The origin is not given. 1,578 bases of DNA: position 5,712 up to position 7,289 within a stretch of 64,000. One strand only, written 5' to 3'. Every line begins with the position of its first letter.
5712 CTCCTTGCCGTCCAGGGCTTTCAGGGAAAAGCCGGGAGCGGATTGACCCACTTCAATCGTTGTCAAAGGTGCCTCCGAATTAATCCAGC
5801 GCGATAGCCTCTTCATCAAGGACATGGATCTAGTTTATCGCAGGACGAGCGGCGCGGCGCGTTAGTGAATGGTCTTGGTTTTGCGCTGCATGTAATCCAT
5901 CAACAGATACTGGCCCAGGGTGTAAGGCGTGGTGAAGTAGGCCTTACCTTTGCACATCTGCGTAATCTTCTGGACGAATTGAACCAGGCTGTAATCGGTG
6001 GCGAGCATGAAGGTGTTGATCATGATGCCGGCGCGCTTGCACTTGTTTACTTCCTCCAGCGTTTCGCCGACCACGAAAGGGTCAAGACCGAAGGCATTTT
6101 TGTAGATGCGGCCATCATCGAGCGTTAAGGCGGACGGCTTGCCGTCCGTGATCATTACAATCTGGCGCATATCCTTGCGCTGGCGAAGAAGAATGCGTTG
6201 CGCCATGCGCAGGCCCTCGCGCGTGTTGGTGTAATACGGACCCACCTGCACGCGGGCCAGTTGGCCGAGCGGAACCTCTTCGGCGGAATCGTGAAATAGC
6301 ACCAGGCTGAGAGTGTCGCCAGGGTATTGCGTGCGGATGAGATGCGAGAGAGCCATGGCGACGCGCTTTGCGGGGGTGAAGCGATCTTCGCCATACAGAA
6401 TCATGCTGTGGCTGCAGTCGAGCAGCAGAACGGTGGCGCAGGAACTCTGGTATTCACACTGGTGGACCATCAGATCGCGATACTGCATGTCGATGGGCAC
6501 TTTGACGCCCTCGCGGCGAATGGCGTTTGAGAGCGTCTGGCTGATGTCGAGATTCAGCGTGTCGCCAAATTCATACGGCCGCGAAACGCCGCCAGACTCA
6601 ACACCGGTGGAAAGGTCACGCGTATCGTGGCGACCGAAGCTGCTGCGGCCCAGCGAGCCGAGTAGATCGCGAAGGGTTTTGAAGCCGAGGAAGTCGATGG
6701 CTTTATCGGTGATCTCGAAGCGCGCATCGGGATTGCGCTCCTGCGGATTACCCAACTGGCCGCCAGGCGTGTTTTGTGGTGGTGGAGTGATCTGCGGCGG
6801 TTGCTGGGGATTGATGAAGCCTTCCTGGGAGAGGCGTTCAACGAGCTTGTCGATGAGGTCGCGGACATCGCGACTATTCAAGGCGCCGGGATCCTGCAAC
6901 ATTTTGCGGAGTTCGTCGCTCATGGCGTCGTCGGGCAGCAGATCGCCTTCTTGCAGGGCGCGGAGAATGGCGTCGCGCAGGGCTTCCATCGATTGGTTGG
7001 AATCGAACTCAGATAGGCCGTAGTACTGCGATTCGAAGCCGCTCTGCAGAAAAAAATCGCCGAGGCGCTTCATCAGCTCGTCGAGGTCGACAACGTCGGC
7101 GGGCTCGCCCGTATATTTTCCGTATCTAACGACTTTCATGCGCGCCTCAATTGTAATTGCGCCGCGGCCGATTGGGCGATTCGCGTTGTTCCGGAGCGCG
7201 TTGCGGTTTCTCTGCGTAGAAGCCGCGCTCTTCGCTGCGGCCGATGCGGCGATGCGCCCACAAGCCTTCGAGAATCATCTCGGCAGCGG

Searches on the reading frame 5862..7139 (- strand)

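Call 90: search_protein_families(library=pfam, proteins=[window:5862-7139:-], max_evalue=0.00001)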
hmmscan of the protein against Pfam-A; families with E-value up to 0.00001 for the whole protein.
window:5862-7139:- (425 aa): 1 family
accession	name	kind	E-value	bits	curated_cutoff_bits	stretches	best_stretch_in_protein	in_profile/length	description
PF13519.12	VWA_2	-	4.1e-09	37.5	27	1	236-334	1-107/107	von Willebrand factor type A domain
